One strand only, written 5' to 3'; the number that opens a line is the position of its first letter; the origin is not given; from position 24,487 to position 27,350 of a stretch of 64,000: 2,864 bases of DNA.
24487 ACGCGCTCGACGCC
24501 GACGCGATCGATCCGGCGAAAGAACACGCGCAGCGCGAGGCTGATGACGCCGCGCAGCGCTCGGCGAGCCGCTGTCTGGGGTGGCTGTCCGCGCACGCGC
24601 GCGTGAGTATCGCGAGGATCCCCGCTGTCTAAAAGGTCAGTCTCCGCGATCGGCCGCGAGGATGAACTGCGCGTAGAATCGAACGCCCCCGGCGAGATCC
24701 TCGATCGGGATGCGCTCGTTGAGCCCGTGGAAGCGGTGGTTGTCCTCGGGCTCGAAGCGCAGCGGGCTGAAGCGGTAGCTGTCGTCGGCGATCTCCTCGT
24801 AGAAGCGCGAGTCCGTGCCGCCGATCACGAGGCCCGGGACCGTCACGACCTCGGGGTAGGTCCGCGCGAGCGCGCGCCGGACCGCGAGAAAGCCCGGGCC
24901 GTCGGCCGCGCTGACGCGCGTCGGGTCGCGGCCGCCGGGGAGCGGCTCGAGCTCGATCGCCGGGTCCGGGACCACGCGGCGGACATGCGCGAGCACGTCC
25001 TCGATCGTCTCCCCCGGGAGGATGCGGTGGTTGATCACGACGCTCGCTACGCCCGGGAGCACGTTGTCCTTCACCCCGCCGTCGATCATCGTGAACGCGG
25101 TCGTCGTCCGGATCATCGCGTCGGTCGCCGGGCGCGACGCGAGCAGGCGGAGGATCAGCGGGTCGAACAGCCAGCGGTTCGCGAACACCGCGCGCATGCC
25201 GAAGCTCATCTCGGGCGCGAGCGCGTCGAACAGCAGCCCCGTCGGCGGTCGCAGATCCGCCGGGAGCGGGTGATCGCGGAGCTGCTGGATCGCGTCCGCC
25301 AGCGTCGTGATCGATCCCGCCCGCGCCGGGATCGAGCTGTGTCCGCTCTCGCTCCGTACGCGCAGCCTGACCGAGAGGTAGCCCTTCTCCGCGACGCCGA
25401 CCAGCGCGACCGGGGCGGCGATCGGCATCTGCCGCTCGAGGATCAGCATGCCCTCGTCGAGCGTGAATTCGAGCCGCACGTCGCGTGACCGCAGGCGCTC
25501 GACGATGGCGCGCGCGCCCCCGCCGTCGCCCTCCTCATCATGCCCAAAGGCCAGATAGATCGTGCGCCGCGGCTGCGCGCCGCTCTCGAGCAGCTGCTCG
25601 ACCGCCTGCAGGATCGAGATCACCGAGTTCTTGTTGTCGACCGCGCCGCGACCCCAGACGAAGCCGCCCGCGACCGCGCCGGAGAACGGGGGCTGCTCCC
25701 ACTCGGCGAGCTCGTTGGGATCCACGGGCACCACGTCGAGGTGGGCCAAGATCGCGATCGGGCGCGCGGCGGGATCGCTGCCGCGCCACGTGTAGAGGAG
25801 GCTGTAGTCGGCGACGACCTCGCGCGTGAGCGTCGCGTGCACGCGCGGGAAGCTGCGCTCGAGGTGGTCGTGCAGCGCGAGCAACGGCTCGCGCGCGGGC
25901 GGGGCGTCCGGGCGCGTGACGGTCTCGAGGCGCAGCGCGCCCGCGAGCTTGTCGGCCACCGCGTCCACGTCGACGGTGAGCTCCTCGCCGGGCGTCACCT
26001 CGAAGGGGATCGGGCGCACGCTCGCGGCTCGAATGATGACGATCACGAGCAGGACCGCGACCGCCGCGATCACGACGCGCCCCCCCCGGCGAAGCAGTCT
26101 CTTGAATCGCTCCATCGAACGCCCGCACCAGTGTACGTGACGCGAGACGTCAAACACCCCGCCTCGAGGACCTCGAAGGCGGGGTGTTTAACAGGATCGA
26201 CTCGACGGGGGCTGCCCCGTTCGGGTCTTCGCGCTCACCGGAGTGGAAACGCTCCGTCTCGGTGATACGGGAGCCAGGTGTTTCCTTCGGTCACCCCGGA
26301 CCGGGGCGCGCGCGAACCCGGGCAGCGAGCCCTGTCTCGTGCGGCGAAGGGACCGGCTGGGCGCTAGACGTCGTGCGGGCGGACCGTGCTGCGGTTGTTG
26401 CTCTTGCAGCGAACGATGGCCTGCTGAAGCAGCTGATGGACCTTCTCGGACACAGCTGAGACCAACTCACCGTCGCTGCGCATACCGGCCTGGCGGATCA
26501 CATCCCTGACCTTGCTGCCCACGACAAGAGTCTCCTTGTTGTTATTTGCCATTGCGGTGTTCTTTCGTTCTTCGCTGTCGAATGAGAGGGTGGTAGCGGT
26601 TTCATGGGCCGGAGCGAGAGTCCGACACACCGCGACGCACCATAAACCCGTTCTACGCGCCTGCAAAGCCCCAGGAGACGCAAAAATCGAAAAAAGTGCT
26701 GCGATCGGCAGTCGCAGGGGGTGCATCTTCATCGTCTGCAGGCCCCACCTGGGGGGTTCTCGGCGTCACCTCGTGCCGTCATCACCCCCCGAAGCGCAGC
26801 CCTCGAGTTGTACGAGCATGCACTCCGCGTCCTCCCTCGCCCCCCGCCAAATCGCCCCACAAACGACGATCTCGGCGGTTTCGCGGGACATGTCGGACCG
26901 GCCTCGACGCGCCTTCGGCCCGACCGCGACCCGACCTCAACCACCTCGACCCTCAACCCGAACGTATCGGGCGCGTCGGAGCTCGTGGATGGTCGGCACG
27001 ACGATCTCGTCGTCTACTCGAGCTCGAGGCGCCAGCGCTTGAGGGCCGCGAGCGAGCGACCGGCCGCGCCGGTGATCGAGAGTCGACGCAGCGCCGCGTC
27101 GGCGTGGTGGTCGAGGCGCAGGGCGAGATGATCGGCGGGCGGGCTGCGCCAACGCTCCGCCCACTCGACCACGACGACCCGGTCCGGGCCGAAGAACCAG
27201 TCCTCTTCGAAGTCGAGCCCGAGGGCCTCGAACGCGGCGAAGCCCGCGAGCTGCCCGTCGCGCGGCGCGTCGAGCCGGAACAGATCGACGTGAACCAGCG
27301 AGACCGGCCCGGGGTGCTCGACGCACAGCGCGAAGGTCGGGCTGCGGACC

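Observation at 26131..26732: Small histone-fold (DUF1931-like) gene in a low-GC island bounded by a strong hairpin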

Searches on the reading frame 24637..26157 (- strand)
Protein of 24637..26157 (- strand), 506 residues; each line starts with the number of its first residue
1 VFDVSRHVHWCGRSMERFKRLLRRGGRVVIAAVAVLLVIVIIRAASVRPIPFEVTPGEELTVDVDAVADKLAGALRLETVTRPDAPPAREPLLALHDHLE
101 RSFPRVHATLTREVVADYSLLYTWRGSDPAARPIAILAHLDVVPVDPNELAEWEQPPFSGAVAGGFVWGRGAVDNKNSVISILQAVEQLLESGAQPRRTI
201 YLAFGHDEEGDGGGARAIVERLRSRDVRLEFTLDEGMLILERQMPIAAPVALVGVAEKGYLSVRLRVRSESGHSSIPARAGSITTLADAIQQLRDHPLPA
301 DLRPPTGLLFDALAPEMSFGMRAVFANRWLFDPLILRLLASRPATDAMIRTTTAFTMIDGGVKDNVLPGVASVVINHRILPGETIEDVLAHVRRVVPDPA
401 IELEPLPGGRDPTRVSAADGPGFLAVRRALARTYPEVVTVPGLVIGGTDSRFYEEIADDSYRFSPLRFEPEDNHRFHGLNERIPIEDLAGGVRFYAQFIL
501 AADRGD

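Call 3: search_protein_families(library=pfam, proteins=[window:24637-26157:-], max_evalue=1)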
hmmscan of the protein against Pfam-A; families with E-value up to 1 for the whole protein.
window:24637-26157:- (506 aa): 4 families
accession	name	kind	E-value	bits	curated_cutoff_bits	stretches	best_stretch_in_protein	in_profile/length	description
PF01546.33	Peptidase_M20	-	3.2e-33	115.8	24.6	1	136-500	2-205/206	Peptidase family M20/M25/M40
PF07687.19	M20_dimer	-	1.3e-16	60.9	21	1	255-400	1-103/107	Peptidase dimerisation domain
PF04389.22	Peptidase_M28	-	9.8e-08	32.4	21.3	1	122-234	4-93/193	Peptidase family M28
PF05343.19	Peptidase_M42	-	0.15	11.5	23.2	1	167-222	128-180/292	M42 glutamyl aminopeptidase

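Call 39: search_protein_families(library=ncbifam, proteins=[window:24637-26115:-], max_evalue=0.01)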
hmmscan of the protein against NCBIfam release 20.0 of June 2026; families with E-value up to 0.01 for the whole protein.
window:24637-26115:- (492 aa): 49 families (the best 25 are shown)
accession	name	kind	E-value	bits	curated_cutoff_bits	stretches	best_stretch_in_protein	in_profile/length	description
NF006111.0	PRK08262.1-1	equivalog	1.9e-147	491.9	825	1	1-485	1-488/493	M20 family peptidase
NF006113.0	PRK08262.1-4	equivalog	7.3e-145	483.5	503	1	5-488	13-505/510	M20 family peptidase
NF006112.0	PRK08262.1-3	equivalog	2e-117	392.8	510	1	15-488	15-489/492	M20 family peptidase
NF006596.0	PRK09133.1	subfamily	1.2e-70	238.4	349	1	95-485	81-467/474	hypothetical protein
NF005913.0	PRK07906.1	subfamily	4.4e-61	206.9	382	1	105-485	69-439/442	hypothetical protein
TIGR01910.1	DapE-ArgE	subfamily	4.4e-32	111.7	217.6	2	119-267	66-199/373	ArgE/DapE family deacylase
TIGR01880.1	Ac-peptdase-euk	subfamily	5.2e-28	97.8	338.6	2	99-261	53-208/401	N-acyl-aliphatic-L-amino acid amidohydrolase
NF010589.0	PRK13983.1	equivalog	2e-24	86.3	333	1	118-267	86-226/409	M20 family metallo-hydrolase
NF009557.0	PRK13009.1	equivalog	4.8e-23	81.9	284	1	95-284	39-220/377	succinyl-diaminopimelate desuccinylase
NF005710.0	PRK07522.1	subfamily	1.6e-21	77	412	1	96-281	48-218/391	acetylornithine deacetylase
NF006399.0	PRK08651.1-2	equivalog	4.8e-21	75.2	381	1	111-475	61-391/405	succinyl-diaminopimelate desuccinylase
TIGR01892.1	AcOrn-deacetyl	equivalog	4.3e-20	72.1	297.7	1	107-279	49-203/365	acetylornithine deacetylase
TIGR01246.1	dapE_proteo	equivalog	2.7e-19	69.4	361.8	1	116-279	54-211/370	succinyl-diaminopimelate desuccinylase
NF006400.0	PRK08651.1-3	equivalog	2.4e-17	62.8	374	2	122-208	88-172/410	succinyl-diaminopimelate desuccinylase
NF005306.0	PRK06837.1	subfamily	1.3e-16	60.4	376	1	103-207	83-185/427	ArgE/DapE family deacylase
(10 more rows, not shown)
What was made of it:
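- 24637..26115 (-): M20 family peptidase with an N-terminal membrane anchor, the downstream neighbour. Pfam Peptidase_M20 at 115.8 bits and NF006111 at E 1.9e-147 (calls 3, 39).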

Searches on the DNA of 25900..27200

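Call 15: search_rna_families(source=window, start=25900, end=27200, threshold=evalue, max_evalue=1)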
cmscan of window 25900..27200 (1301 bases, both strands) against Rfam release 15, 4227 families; matches with E-value up to 1: 1.
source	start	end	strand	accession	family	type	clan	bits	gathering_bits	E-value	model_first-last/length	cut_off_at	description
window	26140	26269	+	RF02832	Scr5676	Gene; sRNA;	-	18.6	56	0.89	1-130/130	no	Streptomyces RNA 5676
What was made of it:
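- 26190..26363 (-): Inferred 3' untranslated region of 174 nt between the stop codon and the hairpin. No Rfam family matches (call 15).
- Tried and rejected: The only hit was a chance-level match (Scr5676, 18.6 bits against a gathering score of 56), so no known RNA family lies in either untranslated region (call 15).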

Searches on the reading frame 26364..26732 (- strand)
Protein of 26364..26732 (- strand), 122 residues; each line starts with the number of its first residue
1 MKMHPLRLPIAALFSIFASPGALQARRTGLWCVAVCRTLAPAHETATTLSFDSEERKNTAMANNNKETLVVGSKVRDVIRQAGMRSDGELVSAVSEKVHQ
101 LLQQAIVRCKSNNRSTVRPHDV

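Call 3: search_protein_families(library=pfam, proteins=[window:26364-26732:-], max_evalue=1)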
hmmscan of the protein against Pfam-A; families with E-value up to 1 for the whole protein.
window:26364-26732:- (122 aa): 2 families
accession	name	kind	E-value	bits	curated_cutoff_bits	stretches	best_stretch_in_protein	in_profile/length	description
PF19121.6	DUF5805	-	0.01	16.6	28.5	1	64-114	7-57/67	Family of unknown function (DUF5805)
PF00808.29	CBFD_NFYB_HMF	-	0.024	15.3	21.4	1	90-122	29-61/65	Histone-like transcription factor (CBF/NF-Y) and archaeal histone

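Call 38: list_cluster_members(proteins=[window:26367-26552:-, window:26367-26732:-])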
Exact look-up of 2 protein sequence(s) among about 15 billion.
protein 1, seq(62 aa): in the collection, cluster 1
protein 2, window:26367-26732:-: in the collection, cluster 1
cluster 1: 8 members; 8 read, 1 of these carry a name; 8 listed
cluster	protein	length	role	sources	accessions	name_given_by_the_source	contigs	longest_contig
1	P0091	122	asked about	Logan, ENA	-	-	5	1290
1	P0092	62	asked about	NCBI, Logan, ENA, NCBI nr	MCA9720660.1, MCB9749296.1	MAG: hypothetical protein H6713_04725 [Myxococcales bacterium] | hypothetical protein [Myxococcales bacterium]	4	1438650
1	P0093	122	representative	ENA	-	-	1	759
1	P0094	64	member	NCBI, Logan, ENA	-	-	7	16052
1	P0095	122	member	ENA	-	-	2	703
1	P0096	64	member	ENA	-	-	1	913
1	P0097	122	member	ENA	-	-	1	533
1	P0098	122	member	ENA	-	-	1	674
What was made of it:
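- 26364..26552 (-): Coding sequence of the 62-aa FtF-type alpha3 histone, stop codon included (6.9 kDa, pI 10.0). The exact protein is NCBI MCA9720660.1 / MCB9749296.1, 'hypothetical protein H6713_04725 [Myxococcales bacterium]' (call 38).
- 26553..26732 (-): 5' extension of the 122-aa ORF. It is not coding. NCBI annotates the 62-aa form (call 38).
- ENA and Logan gene callers report the 122-aa form (call 38). NCBI calls the 62-aa form (call 38).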
